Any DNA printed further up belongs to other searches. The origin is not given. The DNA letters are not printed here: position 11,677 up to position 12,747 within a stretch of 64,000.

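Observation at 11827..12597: A complete TFB (TFIIB) homologue encoded inside the integrated element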

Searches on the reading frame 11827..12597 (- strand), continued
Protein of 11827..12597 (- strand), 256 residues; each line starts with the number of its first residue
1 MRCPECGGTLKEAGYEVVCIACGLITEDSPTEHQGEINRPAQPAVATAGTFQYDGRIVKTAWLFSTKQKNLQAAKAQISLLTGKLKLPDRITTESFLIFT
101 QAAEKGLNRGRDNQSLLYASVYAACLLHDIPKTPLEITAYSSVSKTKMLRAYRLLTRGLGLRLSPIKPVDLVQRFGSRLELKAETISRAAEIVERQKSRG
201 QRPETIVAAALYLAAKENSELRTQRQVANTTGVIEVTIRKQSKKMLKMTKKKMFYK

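Call 33: find_encoding_contigs(protein=P0079, flank=10000, max_places=5)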
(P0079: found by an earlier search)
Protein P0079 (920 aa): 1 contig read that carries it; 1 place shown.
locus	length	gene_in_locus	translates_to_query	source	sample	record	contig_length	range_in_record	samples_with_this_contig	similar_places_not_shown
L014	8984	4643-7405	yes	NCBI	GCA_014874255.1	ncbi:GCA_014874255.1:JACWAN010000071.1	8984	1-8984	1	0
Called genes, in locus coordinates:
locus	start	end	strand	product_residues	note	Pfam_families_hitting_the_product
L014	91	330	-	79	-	PF01247:Ribosomal_L35Ae, PF01782:RimM (faint)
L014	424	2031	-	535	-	-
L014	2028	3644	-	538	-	PF01476:LysM (weak)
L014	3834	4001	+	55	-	-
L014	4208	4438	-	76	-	-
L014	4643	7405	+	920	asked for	PF00690:Cation_ATPase_N, PF00122:E1-E2_ATPase, PF13246:Cation_ATPase, PF00702:Hydrolase, PF12710:HAD (weak), PF00689:Cation_ATPase_C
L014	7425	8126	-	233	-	PF01555:N6_N4_Mtase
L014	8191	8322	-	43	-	-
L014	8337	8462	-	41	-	-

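Call 37: find_related_loci(query=A2, collection=viral_contigs, flank=10000)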
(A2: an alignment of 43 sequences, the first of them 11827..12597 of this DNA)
Query A2 (256 aa) in viral_contigs; peptide patterns used: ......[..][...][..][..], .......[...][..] (x = any residue, [..] = any of these).
119 stretches matched a pattern; 21 encode a relative of the query (tblastn E <= 1e-3); 21 distinct loci.
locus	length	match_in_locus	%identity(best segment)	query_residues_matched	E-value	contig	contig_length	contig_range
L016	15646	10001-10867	27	2-248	1e-31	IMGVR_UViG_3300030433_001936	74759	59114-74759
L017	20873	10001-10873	29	1-247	4e-30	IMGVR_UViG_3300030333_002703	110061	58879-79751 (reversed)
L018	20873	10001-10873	29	2-247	3e-27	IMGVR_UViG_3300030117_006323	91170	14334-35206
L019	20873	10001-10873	28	1-247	4e-27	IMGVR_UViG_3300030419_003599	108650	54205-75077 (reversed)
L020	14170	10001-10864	30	2-245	2e-25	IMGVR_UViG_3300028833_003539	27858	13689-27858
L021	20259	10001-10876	26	1-247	2e-25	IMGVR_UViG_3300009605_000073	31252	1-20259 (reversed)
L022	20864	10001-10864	29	1-245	4e-25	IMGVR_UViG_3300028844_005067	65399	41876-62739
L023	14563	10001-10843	26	3-249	6e-25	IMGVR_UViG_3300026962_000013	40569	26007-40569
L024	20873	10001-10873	27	1-247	1e-24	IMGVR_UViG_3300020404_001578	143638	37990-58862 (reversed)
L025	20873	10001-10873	27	1-247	1e-24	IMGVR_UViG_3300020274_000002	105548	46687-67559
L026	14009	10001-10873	27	1-247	1e-24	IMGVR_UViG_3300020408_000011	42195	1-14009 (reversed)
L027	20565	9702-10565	28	1-245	2e-23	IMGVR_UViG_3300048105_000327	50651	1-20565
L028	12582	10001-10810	27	16-245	6e-21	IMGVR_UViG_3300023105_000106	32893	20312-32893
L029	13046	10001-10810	27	16-245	6e-21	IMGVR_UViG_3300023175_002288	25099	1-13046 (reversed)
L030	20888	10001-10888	27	1-253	5e-27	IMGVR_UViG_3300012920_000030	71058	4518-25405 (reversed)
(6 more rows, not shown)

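Call 38: search_protein_families(library=pfam, proteins=[L001:3947-4270:+, L001:3828-3950:+], max_evalue=0.5)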
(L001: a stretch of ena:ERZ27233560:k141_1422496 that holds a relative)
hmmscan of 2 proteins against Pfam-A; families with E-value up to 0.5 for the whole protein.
L001:3947-4270:+ (107 aa): 6 families
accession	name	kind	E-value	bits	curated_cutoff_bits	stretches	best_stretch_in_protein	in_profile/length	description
PF18895.5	T4SS_pilin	-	5.9e-12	45.9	26.6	1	43-105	10-71/71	Type IV secretion system pilin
PF04956.18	TrbC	-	5e-07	30.3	27.9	1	8-104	18-97/98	TrbC/VIRB2 pilin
PF10754.15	DUF2569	-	0.00079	20.3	26.5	1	5-103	8-104/143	Protein of unknown function (DUF2569)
PF01127.27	Sdh_cyt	-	0.00085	19.8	25.8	1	8-97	32-119/122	Succinate dehydrogenase/Fumarate reductase transmembrane subunit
PF07786.18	HGSNAT_cat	-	0.0026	17.7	22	1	42-100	34-92/222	Heparan-alpha-glucosaminide N-acetyltransferase, catalytic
PF10642.14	Tom5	-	0.093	13.2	26.1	0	89-105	28-44/46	Mitochondrial import receptor subunit or translocase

L001:3828-3950:+ (40 aa): 2 families
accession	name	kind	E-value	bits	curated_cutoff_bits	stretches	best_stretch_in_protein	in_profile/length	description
PF05495.17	zf-CHY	-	0.07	14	31.3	1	1-21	43-63/68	CHY zinc finger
PF10217.14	DUF2039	-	0.1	13.3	27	1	9-27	25-43/89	Uncharacterized conserved protein (DUF2039)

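Call 42: predict_structure(alignment_id=A2)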
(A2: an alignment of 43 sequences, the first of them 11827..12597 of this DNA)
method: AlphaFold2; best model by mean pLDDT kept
length: 256 residues; sequences in the alignment: 43
mean_pLDDT: 85.1   pTM: 0.70
mean pLDDT of the five models: 85.1, 84.8, 84.0, 82.9, 82.5
residues with pLDDT >= 90: 163; 70-90: 47; 50-70: 27; < 50: 19
segments of 3 or more residues with pLDDT < 50: 28-40, 46-50
pLDDT, mean of each block of 10 residues (from residue 1): 75 74 62 40 51 56 77 95 96 98 93 94 96 93 95 96 92 96 97 85 94 96 95 95 92 77
secondary structure, 60 per line:
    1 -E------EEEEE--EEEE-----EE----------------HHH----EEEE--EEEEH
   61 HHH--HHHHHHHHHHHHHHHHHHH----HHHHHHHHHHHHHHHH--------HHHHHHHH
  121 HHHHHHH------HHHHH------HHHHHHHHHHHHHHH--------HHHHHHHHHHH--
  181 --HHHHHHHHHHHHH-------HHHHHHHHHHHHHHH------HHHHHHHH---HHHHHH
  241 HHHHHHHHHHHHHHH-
elements in order: E9-13 E16-19 E50-53 E56-59 H60-63 H66-84 H89-104 H113-127 H134-138 H145-159 H168-178 H183-195 H203-217 H224-231 H235-255

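Call 44: search_protein_representatives(alignment_id=A2)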
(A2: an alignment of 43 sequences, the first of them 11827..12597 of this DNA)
Query: 43 sequences, 263 profile positions. Proteins with E-value up to 0.001 (for the whole library): 11874; up to 1e-10: 6336; up to 1e-30: 990. The best 150 are listed.
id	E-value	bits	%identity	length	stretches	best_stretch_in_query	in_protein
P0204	9.5e-104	362.8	-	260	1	1-258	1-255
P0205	6.8e-101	353.4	-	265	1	3-258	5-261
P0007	2.7e-99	348.2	-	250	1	2-258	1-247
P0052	9.6e-98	343.1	-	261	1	2-261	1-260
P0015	2.0e-97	342.1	-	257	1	2-256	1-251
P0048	1.4e-93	329.4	-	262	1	2-261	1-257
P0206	4.7e-91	321.2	-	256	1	2-258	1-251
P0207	2.7e-89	315.4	-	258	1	2-260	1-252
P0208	4.9e-89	314.6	-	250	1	2-261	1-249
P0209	1.0e-87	310.2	-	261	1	2-259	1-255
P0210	6.2e-87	307.7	-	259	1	2-259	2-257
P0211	8.0e-87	307.3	-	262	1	3-257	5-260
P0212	1.9e-86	306.1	-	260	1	3-258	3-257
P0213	4.2e-86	304.9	-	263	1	1-260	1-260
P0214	8.6e-85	300.6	-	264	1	2-262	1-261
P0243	1.1e-57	211.7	-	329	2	69-261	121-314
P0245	2.5e-57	210.6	-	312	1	2-261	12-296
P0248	1.4e-55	204.9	-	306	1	2-261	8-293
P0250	2.1e-54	201.0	-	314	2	72-261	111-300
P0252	1.5e-53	198.2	-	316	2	73-261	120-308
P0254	6.1e-53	196.2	-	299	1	2-260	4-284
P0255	6.9e-53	196.1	-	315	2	72-261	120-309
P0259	3.1e-52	193.9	-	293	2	73-261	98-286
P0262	1.1e-51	192.1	-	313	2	68-260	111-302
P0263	1.8e-51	191.4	-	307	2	66-261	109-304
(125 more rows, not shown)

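Call 46: fold_search(model_id=the predicted structure, library=pdb)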
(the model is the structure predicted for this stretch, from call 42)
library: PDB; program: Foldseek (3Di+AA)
matches with E <= 10: 416; with E <= 0.001: 101
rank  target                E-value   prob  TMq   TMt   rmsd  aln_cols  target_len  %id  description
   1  7nvu_M                3.7e-13  1.00  0.64  0.56  18.7       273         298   26  RNA polymerase II core pre-initiation complex with open promoter DNA (released 2021-05-05)
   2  7egb_R                1.3e-12  1.00  0.64  0.65  17.2       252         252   26  TFIID-based holo PIC on SCP promoter (released 2021-05-05)
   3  5iy7_M                2.4e-12  1.00  0.64  0.54  19.9       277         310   24  Human holo-PIC in the open state (released 2016-05-18)
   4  8wak_R                2.5e-12  1.00  0.64  0.59  18.8       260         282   26  Structure of transcribing complex 2 (TC2), the initially transcribing complex with Pol II positioned 2nt downstream of (released 2023-12-06)
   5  8s51_M                4.5e-12  1.00  0.64  0.56  19.2       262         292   26  RNA polymerase II core initially transcribing complex with an ordered RNA of 8 nt (released 2024-04-17)
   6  8s52_M                6.1e-12  1.00  0.65  0.58  19.0       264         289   26  RNA polymerase II core initially transcribing complex with an ordered RNA of 10 nt (released 2024-04-17)
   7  8s5n_M                1.4e-11  1.00  0.64  0.63  18.8       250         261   27  RNA polymerase II core initially transcribing complex with an ordered RNA of 12 nt (released 2024-04-10)
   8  7zwd_M                1.7e-11  1.00  0.62  0.65  16.5       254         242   26  Structure of SNAPc containing Pol II pre-initiation complex bound to U5 snRNA promoter (CC) (released 2022-11-30)
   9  1d3u_B                3.9e-11  1.00  0.65  0.82   2.1       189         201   38  TATA-BINDING PROTEIN/TRANSCRIPTION FACTOR (II)B/BRE+TATA-BOX COMPLEX FROM PYROCOCCUS WOESEI (released 1999-11-15)
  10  7zwc_M                7.1e-11  1.00  0.61  0.76   2.6       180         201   31  Structure of SNAPc:TBP-TFIIA-TFIIB sub-complex bound to U5 snRNA promoter (released 2022-11-30)
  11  1c9b_A                1.0e-10  1.00  0.61  0.74   2.5       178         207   30  CRYSTAL STRUCTURE OF A HUMAN TBP CORE DOMAIN-HUMAN TFIIB CORE DOMAIN COMPLEX BOUND TO AN EXTENDED, MODIFIED ADENOVIRAL (released 2000-01-10)
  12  5wh1_B                1.6e-10  1.00  0.37  0.44  13.1       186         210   30  Apo form of the C-terminal region of human Transcription Factor IIB (released 2017-11-29)
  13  1ais_B                2.0e-10  1.00  0.58  0.75   3.2       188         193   38  TATA-BINDING PROTEIN/TRANSCRIPTION FACTOR (II)B/TATA-BOX COMPLEX FROM PYROCOCCUS WOESEI (released 1997-07-07)
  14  1vol_A                3.2e-10  1.00  0.60  0.74   2.6       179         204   31  TFIIB (HUMAN CORE DOMAIN)/TBP (A.THALIANA)/TATA ELEMENT TERNARY COMPLEX (released 1996-11-08)
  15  7ena_BA               7.1e-10  1.00  0.63  0.63  18.6       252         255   25  TFIID-based PIC-Mediator holo-complex in pre-assembled state (pre-hPIC-MED) (released 2021-05-26)
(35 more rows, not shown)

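Call 47: list_cluster_members(proteins=[P0243, P0245, P0248, P0250, P0252, P0254, P0255, P0259, P0262, P0263])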
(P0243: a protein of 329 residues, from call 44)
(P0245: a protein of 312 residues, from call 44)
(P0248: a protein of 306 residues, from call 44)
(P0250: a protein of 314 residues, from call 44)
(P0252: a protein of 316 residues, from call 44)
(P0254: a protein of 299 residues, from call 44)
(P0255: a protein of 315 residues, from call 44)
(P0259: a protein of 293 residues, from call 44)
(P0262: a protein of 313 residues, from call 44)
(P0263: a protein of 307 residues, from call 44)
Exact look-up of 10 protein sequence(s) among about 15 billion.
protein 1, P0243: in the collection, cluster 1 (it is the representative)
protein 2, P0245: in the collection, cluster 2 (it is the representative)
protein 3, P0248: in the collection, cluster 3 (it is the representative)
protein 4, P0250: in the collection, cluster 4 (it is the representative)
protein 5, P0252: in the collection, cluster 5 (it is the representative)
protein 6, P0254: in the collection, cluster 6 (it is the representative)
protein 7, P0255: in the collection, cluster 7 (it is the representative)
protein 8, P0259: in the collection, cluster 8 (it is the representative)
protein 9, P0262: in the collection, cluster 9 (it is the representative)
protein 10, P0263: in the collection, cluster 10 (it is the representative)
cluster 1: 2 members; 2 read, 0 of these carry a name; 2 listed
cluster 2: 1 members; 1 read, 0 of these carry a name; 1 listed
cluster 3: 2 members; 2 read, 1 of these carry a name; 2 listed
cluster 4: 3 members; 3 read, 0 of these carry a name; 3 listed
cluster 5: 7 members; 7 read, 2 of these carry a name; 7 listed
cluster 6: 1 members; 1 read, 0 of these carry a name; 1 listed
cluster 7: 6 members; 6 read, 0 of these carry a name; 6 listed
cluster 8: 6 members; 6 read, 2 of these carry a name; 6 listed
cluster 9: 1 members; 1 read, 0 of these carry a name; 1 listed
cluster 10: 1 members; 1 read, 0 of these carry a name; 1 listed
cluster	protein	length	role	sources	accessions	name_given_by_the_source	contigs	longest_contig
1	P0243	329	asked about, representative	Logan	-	-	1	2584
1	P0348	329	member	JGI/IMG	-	-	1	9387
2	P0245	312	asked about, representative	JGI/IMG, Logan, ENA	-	-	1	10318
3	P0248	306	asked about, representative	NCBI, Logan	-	-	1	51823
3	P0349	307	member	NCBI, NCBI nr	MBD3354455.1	hypothetical protein GF361_00540 [Candidatus Woesearchaeota archaeon] | hypothetical protein [Candidatus Woesearchaeota archaeon]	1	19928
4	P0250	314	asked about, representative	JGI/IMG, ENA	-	-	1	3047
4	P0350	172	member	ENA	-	-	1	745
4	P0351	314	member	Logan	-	-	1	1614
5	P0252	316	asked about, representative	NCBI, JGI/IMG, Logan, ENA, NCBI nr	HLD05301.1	MAG TPA: TFIIB-type zinc ribbon-containing protein [Candidatus Nanoarchaeia archaeon] | TFIIB-type zinc ribbon-containing protein [Candidatus Nanoarchaeia archaeon]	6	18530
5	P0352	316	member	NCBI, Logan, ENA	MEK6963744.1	MAG: TFIIB-type zinc ribbon-containing protein [Nanoarchaeota archaeon]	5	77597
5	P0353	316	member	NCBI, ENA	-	-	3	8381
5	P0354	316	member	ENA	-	-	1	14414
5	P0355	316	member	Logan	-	-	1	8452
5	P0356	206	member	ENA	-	-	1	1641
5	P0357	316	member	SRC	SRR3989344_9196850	-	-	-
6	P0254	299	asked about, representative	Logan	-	-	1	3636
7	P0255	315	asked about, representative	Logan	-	-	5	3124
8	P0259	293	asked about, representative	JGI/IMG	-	-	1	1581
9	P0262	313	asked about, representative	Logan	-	-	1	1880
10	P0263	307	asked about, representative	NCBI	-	-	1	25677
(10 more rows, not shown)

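Call 78: search_dna_similar(query=window:11827-12597:-, collection=plasmids, mode=protein, max_rows=12)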
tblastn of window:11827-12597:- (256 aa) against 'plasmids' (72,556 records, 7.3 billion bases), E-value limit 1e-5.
Records with a match: 238; places in all: 350; records where one place covers at least 80% of the query: 218.
Best place of each record, by identity: <60% 238.
By first word of the organism name: Halorussus 23; Haladaptatus 21; Natrinema 19; Halobacterium 15; Haloplanus 12; Haloarcula 10; Halobaculum 8; Halomarina 8; Halorubrum 8; Halomontanus 8; and 43 more.
By predicted mobility (MOB-suite, as given by PLSDB): non-mobilizable 237; conjugative 1.
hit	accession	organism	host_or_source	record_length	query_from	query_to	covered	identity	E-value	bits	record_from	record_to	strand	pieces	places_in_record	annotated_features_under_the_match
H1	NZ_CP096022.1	Halocatena salina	cell culture,sediment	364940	3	239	93%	31.8%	9e-15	81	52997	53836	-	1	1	TFIIB-type zinc ribbon-containing protein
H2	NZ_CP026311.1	Salinigranum rubrum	cell culture,marine solar saltern brine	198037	3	239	93%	31.8%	2e-12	74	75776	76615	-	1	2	TFIIB-type zinc ribbon-containing protein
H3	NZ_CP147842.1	Salinirubellus sp. SYNS196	cell cuture,sediment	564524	3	239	93%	31.7%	1e-18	92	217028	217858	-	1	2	transcription initiation factor IIB family protein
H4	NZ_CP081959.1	Halobaculum magnesiiphilum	cell culture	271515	3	239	93%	31.4%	9e-12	72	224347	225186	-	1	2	TFIIB-type zinc ribbon-containing protein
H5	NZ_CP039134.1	Haloarcula marismortui ATCC 43049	Cell culture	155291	3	239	93%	31.3%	9e-12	72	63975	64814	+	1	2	TFIIB-type zinc ribbon-containing protein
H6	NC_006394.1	Haloarcula marismortui ATCC 43049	-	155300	3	239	93%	31.3%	9e-12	72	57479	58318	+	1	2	TFIIB-type zinc ribbon-containing protein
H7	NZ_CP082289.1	Halobaculum roseum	cell culture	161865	3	239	93%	31.3%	9e-12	72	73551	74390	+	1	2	TFIIB-type zinc ribbon-containing protein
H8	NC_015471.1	Thermococcus barophilus MP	-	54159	2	239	93%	30.9%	7e-21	99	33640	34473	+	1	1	transcription initiation factor IIB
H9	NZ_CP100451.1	Halomarina sp. BCD28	-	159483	2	239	93%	30.9%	5e-9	64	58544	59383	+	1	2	TFIIB-type zinc ribbon-containing protein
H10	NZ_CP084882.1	Natrinema zhouii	pure culture,Salt mine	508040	3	239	93%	31.0%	1e-10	69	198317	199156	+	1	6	TFIIB-type zinc ribbon-containing protein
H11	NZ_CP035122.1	Halorussus pelagicus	pure culture,salted brown alga Laminaria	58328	3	239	93%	30.6%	2e-14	80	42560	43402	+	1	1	transcription initiation factor IIB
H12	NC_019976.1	Natronococcus occultus SP4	-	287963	3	239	93%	30.5%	1e-13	77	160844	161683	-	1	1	transcription initiation factor IIB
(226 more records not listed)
